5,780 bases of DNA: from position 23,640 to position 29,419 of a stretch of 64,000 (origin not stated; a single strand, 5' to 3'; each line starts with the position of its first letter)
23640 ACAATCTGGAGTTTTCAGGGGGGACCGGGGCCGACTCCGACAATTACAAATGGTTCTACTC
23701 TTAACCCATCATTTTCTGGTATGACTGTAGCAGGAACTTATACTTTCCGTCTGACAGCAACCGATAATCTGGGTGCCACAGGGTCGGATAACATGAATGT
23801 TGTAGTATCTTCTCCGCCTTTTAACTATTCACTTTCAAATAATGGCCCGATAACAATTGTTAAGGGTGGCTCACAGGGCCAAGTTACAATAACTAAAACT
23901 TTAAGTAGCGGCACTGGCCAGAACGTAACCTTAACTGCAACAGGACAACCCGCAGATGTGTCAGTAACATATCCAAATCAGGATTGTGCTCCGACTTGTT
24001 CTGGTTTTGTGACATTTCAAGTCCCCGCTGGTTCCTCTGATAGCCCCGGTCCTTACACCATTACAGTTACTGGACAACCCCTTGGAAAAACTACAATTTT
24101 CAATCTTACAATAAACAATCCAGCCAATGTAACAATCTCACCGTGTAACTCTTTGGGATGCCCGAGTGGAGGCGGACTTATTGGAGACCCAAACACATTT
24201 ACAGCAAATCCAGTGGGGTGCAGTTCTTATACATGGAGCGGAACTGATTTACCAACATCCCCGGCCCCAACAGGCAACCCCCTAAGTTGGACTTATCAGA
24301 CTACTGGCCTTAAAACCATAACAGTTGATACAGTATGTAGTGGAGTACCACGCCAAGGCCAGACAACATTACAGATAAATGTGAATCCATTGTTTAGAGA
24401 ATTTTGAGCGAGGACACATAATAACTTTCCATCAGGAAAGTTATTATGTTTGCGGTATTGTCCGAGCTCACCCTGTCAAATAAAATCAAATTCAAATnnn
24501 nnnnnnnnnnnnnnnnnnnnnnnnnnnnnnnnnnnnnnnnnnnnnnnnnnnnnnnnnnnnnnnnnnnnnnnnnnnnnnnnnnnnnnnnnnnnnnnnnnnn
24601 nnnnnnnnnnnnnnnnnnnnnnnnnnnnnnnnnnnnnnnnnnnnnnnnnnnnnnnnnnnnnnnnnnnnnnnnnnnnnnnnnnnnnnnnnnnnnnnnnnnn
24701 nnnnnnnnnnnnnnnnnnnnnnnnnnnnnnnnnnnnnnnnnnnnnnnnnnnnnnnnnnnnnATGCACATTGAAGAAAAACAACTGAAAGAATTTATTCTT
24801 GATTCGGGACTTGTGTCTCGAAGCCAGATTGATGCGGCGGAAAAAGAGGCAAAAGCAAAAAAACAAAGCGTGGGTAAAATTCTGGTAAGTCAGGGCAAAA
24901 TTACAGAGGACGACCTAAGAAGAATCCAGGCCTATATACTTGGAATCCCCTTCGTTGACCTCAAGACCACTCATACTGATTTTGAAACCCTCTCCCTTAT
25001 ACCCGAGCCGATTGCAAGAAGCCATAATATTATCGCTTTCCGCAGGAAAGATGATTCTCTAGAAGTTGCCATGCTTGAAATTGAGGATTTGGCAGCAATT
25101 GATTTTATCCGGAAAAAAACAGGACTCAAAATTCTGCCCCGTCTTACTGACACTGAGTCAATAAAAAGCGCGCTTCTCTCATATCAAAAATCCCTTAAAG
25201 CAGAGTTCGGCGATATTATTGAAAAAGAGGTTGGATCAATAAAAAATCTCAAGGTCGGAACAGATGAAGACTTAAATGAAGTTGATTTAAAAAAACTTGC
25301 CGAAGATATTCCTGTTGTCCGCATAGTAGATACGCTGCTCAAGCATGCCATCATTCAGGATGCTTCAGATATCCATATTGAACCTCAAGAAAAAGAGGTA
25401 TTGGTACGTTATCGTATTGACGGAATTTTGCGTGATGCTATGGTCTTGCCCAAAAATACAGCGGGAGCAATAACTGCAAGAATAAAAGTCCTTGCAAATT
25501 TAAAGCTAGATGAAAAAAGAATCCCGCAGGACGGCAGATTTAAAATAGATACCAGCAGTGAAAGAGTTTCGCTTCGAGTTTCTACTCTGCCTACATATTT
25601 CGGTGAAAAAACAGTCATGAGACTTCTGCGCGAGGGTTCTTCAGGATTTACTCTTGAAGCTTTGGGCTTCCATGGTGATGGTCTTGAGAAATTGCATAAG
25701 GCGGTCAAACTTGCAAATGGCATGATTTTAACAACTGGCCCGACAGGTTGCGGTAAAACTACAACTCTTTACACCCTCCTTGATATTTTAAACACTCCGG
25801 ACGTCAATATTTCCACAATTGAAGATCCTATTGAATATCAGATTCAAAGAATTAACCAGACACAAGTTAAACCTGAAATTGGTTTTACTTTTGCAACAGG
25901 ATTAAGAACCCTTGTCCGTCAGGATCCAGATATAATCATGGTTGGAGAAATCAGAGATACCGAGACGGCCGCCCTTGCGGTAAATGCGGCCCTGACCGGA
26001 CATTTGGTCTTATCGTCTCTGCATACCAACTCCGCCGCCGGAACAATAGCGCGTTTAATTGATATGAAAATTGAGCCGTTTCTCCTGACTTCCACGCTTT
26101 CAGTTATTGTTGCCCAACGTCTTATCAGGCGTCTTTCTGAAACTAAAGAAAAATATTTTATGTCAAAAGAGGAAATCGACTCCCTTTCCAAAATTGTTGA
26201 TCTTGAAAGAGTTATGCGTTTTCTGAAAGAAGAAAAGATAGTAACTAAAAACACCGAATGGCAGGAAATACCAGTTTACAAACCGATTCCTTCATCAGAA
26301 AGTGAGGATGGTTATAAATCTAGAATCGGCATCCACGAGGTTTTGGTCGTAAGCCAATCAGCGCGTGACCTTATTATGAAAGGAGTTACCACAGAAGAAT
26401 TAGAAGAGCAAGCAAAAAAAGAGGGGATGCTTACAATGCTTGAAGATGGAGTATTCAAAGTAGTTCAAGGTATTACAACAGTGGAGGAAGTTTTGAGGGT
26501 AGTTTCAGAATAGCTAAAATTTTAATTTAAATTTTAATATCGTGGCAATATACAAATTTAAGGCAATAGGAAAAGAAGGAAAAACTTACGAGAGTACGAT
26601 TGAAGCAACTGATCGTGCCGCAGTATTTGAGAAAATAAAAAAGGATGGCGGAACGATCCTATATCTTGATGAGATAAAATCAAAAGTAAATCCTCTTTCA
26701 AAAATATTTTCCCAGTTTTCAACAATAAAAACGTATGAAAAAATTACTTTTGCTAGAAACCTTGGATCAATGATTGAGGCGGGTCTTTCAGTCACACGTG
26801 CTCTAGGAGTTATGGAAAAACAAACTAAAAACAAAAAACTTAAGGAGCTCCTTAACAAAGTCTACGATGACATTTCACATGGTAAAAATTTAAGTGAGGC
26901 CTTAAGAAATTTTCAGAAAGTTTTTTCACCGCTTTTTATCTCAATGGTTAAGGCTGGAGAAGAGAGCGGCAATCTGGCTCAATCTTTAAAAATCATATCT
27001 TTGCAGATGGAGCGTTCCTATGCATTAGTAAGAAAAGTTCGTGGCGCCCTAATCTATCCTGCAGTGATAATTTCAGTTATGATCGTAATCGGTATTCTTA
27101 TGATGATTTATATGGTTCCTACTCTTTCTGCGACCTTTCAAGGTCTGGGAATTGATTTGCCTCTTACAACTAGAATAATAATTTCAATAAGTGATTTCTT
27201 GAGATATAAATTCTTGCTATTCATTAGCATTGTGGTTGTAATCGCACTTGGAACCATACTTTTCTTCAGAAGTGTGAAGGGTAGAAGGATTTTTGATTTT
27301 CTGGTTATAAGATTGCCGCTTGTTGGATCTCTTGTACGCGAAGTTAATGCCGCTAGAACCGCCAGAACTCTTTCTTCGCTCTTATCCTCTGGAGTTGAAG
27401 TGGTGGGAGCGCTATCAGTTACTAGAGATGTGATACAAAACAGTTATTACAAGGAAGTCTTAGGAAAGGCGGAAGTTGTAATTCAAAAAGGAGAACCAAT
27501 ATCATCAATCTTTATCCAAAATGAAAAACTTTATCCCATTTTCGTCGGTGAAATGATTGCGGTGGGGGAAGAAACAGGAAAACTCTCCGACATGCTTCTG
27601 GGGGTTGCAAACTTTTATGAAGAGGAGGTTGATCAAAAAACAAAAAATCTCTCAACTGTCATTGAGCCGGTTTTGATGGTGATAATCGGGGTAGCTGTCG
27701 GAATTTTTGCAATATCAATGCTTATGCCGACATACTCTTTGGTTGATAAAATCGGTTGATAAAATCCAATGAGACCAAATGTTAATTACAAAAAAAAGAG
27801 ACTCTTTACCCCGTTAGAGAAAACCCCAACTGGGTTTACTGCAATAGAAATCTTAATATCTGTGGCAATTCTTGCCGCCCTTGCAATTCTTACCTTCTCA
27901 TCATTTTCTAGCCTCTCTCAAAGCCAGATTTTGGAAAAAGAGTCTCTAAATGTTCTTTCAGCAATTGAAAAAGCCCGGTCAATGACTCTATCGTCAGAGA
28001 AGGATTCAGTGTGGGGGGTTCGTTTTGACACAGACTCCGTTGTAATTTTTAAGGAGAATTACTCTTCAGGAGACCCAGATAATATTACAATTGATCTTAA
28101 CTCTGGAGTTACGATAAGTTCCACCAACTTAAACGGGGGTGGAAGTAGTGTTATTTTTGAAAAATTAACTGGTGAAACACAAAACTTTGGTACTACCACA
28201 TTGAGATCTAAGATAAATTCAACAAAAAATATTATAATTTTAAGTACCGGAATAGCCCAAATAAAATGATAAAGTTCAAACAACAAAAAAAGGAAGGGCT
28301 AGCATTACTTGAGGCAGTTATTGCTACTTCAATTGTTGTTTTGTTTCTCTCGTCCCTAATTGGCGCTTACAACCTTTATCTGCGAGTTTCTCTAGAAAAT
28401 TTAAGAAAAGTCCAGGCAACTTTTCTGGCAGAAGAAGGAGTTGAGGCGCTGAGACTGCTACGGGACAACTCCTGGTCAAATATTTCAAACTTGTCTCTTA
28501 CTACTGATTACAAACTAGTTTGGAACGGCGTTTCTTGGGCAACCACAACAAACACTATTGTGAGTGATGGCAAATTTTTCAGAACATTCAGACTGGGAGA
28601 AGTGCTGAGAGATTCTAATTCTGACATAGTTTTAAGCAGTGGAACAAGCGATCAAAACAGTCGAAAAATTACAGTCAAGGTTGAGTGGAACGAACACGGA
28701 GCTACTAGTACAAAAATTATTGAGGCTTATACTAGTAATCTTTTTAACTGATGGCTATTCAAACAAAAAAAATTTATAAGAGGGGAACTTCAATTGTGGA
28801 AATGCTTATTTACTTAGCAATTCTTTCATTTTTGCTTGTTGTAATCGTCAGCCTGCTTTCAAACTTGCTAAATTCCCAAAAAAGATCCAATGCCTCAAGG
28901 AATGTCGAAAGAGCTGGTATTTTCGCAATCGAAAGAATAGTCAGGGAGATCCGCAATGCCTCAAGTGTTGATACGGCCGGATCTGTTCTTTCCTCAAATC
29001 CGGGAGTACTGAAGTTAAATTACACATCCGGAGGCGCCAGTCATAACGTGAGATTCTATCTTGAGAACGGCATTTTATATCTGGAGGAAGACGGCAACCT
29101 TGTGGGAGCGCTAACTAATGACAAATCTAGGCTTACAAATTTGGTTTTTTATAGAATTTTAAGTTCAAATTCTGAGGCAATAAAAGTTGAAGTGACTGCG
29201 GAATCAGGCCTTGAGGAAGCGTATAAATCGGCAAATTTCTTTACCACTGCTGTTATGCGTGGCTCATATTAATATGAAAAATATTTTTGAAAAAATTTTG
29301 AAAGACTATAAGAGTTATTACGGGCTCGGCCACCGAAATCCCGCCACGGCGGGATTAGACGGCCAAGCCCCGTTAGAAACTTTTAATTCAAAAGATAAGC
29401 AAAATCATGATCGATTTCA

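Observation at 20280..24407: Giant PKD-repeat surface protein with very recent internal segmental duplications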

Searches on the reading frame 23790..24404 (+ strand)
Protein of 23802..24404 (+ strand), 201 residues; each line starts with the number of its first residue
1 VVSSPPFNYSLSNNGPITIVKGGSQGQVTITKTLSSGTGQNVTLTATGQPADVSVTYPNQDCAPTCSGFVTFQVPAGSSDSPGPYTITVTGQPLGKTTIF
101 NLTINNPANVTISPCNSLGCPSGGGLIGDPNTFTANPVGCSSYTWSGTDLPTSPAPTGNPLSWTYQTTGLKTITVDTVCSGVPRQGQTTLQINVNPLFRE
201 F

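Call 28: find_homologous_proteins(query=window:23802-24404:+, max_evalue=0.001)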
Query window:23802-24404:+ (201 aa): 1 proteins with E <= 0.001 among 812 candidates.
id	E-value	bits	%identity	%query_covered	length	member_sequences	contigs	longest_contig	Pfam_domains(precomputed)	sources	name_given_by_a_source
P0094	1.2e-26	112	42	98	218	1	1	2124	-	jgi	jgi:hypothetical protein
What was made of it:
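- Tried and rejected: The word-indexed search with the C-terminal 201 aa gave a single hit, P0094 (call 28).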

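Call 34: search_protein_families(library=pfam, proteins=[P0094], max_evalue=0.01)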
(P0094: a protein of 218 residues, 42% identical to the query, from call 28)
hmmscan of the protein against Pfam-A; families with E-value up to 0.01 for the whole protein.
P0094 (218 aa): 0 families

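Call 78: search_protein_families(library=pfam, alignment_id=A5, max_evalue=0.01)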
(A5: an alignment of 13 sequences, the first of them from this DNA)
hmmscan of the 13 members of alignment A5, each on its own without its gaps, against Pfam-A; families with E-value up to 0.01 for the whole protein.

A. member 1, seq(205 aa): 0 families

B. families by the number of members that match (of 13 scanned): 4 families
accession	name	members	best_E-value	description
PF13573.12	SprB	6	3.1e-05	SprB repeat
PF00801.26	PKD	5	0.00039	PKD domain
PF13927.12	Ig_3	3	0.00017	Immunoglobulin domain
PF17037.10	CBP_BcsO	1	0.0082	Cellulose biosynthesis protein BcsO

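Call 79: search_solved_structures(query=A5, max_evalue=0.01)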
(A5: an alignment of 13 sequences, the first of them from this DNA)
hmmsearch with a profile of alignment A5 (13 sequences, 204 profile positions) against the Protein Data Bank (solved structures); distinct sequences matched with E-value up to 0.01: 6.
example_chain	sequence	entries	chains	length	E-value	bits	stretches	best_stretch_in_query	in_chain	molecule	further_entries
5vf3_Z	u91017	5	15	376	7e-06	29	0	112-196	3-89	Highly immunogenic outer capsid protein | Hoc, highly immunogenic outer capsid protein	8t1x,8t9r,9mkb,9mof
1nbq_A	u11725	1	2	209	5.5e-05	26.1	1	74-167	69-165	Junctional adhesion molecule 1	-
5lxk_A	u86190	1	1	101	5.7e-05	26.1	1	126-200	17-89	Decoration protein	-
8zvi_a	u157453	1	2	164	0.00032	23.6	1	123-200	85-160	Decoration protein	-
1f97_A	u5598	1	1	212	0.00081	22.3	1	71-176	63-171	JUNCTION ADHESION MOLECULE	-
6gsi_E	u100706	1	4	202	0.00083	22.3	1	72-167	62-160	Junctional adhesion molecule A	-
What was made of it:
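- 23817..24404 (+): Conserved C-terminal module that defines the family: an Ig-like domain followed by a PKD/Ig-like domain. Some members hit PKD, SprB or Ig_3, and the profile hits PDB Hoc (calls 78, 79).
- Checked: It reaches PKD/Ig significance only through its family: 5 of 13 members hit PF00801, and the profile hits the Hoc Ig domain in the PDB at E 7e-6 (calls 78, 79).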

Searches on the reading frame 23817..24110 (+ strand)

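Call 59: search_protein_families(library=pfam, proteins=[window:23817-24110:+], max_evalue=1)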
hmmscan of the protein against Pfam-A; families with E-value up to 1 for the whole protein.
window:23817-24110:+ (98 aa): 4 families
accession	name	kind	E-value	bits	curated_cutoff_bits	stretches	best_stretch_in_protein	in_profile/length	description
PF02369.22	Big_1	-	0.15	12.7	34.9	0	63-94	45-76/93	Bacterial Ig-like domain (group 1)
PF02368.24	Big_2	-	0.5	10.8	22.8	0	15-35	54-74/79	Bacterial Ig-like domain (group 2)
PF18887.5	MBG_3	-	0.81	10.3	25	1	31-69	13-49/72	MBG domain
PF18998.6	Flg_new_2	-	0.86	10.1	23.6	1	15-44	5-32/73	Divergent InlB B-repeat domain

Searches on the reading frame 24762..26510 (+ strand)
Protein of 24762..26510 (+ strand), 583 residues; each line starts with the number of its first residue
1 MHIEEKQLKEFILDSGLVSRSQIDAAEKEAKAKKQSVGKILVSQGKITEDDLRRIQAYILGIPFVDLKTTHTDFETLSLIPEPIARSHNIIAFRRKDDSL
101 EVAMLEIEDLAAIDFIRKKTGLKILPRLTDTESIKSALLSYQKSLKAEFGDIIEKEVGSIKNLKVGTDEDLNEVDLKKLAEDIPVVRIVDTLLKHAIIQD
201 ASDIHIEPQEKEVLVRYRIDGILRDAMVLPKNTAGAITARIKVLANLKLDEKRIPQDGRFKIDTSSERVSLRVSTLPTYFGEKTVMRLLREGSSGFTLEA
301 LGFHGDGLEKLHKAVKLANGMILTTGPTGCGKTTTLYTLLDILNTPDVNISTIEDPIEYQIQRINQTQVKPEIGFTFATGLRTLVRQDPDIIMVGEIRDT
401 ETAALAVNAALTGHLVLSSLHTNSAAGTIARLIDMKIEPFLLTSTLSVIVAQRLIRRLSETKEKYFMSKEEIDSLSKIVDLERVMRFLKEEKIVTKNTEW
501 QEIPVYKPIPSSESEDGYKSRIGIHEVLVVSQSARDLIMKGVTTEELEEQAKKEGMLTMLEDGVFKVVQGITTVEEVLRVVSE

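Call 11: search_protein_families(library=pfam, proteins=[window:24762-26510:+], max_evalue=0.01)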
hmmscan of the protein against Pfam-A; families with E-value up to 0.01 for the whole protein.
window:24762-26510:+ (583 aa): 3 families
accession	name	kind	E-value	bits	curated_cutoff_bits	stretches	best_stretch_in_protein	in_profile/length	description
PF00437.27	T2SSE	-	3.6e-121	404.7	24.9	1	180-579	3-370/370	Type II/IV secretion system protein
PF05157.20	MshEN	-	1.7e-13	50.8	23.1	1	60-145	1-87/90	MshEN domain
PF13401.12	AAA_22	-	0.0068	17.2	27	0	319-346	5-32/130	AAA domain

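Call 21: find_related_loci(query=window:24762-26510:+, collection=genome_contigs, flank=10000)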
Query window:24762-26510:+ (583 aa) in genome_contigs; peptide patterns used: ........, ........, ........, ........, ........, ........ (x = any residue, [..] = any of these).
600 stretches matched a pattern (row limit reached: there are more); 593 encode a relative of the query (tblastn E <= 1e-3); the best 80 are kept; 80 distinct loci.
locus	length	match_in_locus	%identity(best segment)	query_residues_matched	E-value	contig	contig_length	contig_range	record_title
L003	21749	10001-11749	80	1-582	0e+0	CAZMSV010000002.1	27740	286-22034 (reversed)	MAG TPA_asm: uncultured Candidatus Saccharibacteria bacterium isolate SRP128246_co1_548 genome assembly, contig: NODE_30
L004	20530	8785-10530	70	1-582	0e+0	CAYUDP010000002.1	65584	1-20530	MAG TPA_asm: uncultured Candidatus Saccharibacteria bacterium isolate SRP135725_co1_408 genome assembly, contig: NODE_31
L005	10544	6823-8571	69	1-583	0e+0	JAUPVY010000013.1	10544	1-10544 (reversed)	MAG: Patescibacteria group bacterium isolate erpe_2018_sw_42hr_WHONDRS-SW48-000099_A_bin.74 scaffold_1593, whole genome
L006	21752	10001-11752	69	1-583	0e+0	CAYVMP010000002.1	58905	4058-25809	MAG TPA_asm: uncultured Candidatus Saccharibacteria bacterium isolate SRP278252_co1_28 genome assembly, contig: NODE_655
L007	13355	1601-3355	71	1-583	0e+0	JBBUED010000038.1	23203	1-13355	MAG: Patescibacteria group bacterium isolate H52-bin132_1 H52_bin132_1_000000000038, whole genome shotgun sequence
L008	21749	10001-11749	69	1-583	0e+0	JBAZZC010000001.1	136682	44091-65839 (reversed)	MAG: Candidatus Paceibacterota bacterium isolate SO_2017_GW1_97 NODE_913_length_136682_cov_1.558156_OW334_2017, whole ge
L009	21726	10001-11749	70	1-583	0e+0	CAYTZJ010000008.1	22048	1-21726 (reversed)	MAG TPA_asm: uncultured Candidatus Saccharibacteria bacterium isolate SRP278252_co2_242 genome assembly, contig: NODE_47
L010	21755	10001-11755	70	1-583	0e+0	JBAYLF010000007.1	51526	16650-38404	MAG: Candidatus Paceibacterota bacterium isolate SO_2016_GW1_97 scaffold01291_OW334_2016, whole genome shotgun sequence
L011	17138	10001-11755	69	1-583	0e+0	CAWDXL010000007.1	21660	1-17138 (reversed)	MAG: Candidatus Parcubacteria bacterium isolate MFD01223.bin.2.9 genome assembly, contig: contig_19371, whole genome sho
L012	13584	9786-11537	69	1-583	0e+0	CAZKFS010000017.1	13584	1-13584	MAG TPA_asm: uncultured Candidatus Saccharibacteria bacterium isolate binchicken_co264_1 genome assembly, contig: NODE_1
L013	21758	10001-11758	69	1-583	0e+0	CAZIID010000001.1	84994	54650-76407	MAG TPA_asm: uncultured Candidatus Saccharibacteria bacterium isolate SRP272421_co4_124 genome assembly, contig: NODE_31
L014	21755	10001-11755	69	1-583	0e+0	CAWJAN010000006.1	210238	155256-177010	MAG: uncultured bacterium isolate MFD06435.bin.1.80 genome assembly, contig: contig_87537, whole genome shotgun sequence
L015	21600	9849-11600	69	1-583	0e+0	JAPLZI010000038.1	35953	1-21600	MAG: Candidatus Taylorbacteria bacterium isolate LacPavin_0419_WC90_MAG_44_7 LacPavin_0419_WC90_scaffold_695584, whole g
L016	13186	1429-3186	69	1-583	0e+0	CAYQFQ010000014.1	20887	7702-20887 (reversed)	MAG TPA_asm: uncultured Candidatus Saccharibacteria bacterium isolate SRP272421_co3_37 genome assembly, contig: NODE_580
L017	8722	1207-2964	68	1-583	0e+0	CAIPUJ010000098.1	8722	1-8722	uncultured bacterium isolate Loclat_bin-14315 genome assembly, contig: bin-14315:098/117, whole genome shotgun sequence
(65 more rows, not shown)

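Call 34: search_protein_families(library=pfam, proteins=[L003:5966-8875:+, L003:3527-5074:-], max_evalue=0.01)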
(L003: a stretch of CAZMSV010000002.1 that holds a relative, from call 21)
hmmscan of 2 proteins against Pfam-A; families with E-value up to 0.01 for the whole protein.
L003:5966-8875:+ (970 aa): 2 families
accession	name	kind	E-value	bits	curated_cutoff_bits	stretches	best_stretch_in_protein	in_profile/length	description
PF00630.25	Filamin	-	7.9e-05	23.9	26.9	0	476-519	18-64/93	Filamin/ABP280 repeat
PF19818.4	DUF6301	-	0.00049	20.7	27.2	0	439-516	6-80/137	Family of unknown function (DUF6301)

L003:3527-5074:- (515 aa): 1 family
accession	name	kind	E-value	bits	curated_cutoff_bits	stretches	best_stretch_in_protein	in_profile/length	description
PF00801.26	PKD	-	1.3e-08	35.2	23.5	1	113-185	4-80/80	PKD domain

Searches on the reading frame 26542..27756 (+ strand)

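Call 11: search_protein_families(library=pfam, proteins=[window:26542-27756:+], max_evalue=0.01)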
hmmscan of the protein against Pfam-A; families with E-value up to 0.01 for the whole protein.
window:26542-27756:+ (405 aa): 1 family
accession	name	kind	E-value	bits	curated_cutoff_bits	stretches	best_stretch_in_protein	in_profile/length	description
PF00482.28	T2SSF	-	8.4e-56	187.7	25.2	2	70-193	1-125/125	Type II secretion system (T2SS), protein F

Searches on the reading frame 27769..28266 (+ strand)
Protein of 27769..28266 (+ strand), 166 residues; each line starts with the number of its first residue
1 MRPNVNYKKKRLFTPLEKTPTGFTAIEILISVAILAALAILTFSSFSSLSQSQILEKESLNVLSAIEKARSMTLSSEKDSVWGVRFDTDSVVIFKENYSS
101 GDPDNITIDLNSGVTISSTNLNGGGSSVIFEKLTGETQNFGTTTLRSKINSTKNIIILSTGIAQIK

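Call 11: search_protein_families(library=pfam, proteins=[window:27769-28266:+], max_evalue=0.01)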
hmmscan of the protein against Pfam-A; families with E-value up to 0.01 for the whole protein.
window:27769-28266:+ (166 aa): 1 family
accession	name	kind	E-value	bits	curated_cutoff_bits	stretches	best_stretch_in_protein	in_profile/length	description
PF07963.17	N_methyl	-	0.0022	18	21.2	1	22-41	6-25/27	Prokaryotic N-terminal methylation motif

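Call 16: search_protein_families(library=ncbifam, proteins=[window:27769-28266:+], max_evalue=0.01)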
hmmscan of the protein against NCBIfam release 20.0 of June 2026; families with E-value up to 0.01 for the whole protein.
window:27769-28266:+ (166 aa): 8 families
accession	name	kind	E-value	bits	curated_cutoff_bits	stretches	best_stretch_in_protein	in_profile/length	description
NF041013.1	T4P_ComGE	equivalog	1.9e-05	24.7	49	1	22-71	5-54/83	competence type IV pilus minor pilin ComGE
TIGR01711.1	gspJ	equivalog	4.3e-05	23.4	64.85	1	22-71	2-51/192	type II secretion system minor pseudopilin GspJ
NF040982.1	ComGD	equivalog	0.00011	22.6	70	1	21-124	2-108/139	competence type IV pilus minor pilin ComGD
NF007800.0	PRK10506.1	equivalog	0.0011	18.9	158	1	18-89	6-77/163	prepilin peptidase-dependent protein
TIGR02532.1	IV_pilin_GFxxxE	domain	0.0011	18.7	16.3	1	22-42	3-23/24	prepilin-type N-terminal cleavage/methylation domain-containing protein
TIGR01707.1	gspI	equivalog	0.002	18.6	44.35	1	22-75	1-55/101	type II secretion system minor pseudopilin GspI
TIGR02596.1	TIGR02596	subfamily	0.0036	17.4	70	1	23-86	1-62/196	Verru_Chthon cassette protein D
NF041775.1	typeIV_PilA_Myxo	equivalog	0.0087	16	400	0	21-79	11-67/214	type IV pilin protein PilA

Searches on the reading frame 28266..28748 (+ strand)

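Call 11: search_protein_families(library=pfam, proteins=[window:28266-28748:+], max_evalue=0.01)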
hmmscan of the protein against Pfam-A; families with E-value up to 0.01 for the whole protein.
window:28266-28748:+ (161 aa): 0 families

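Call 16: search_protein_families(library=ncbifam, proteins=[window:28266-28748:+], max_evalue=0.01)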
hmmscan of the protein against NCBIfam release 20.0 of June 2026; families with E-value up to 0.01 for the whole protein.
window:28266-28748:+ (161 aa): 1 family
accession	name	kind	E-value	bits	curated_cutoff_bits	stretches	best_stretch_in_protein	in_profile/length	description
NF041013.1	T4P_ComGE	equivalog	8.2e-05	22.6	49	1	7-61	1-55/83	competence type IV pilus minor pilin ComGE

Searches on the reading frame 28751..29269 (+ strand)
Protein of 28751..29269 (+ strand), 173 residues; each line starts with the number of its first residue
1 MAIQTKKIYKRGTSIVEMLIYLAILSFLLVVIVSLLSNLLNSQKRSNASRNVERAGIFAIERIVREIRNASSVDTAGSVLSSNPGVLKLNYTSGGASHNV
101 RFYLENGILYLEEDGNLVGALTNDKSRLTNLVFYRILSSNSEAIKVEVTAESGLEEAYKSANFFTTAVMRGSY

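Call 11: search_protein_families(library=pfam, proteins=[window:28751-29269:+], max_evalue=0.01)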
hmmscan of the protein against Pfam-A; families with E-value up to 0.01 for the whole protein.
window:28751-29269:+ (173 aa): 1 family
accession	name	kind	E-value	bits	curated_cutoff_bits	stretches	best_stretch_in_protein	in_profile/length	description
PF07963.17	N_methyl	-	0.0066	16.4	21.2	0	11-32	5-26/27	Prokaryotic N-terminal methylation motif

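Call 16: search_protein_families(library=ncbifam, proteins=[window:28751-29269:+], max_evalue=0.01)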
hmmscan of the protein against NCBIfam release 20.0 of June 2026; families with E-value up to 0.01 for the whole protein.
window:28751-29269:+ (173 aa): 5 families
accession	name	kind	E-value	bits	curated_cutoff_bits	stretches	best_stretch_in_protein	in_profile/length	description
NF041013.1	T4P_ComGE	equivalog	0.00063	19.8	49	1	10-48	3-41/83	competence type IV pilus minor pilin ComGE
TIGR02599.1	TIGR02599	subfamily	0.0017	17.6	256.5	1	15-70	4-59/361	Verru_Chthon cassette protein C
NF041002.1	pilin_ComGF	equivalog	0.0032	17.7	80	0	15-53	6-44/139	competence type IV pilus minor pilin ComGF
NF007848.0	PRK10557.1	equivalog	0.0058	16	120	1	4-70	4-70/192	prepilin peptidase-dependent protein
NF040999.1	pilin_ComGC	equivalog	0.0063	16.7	75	0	12-38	3-29/84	competence type IV pilus major pilin ComGC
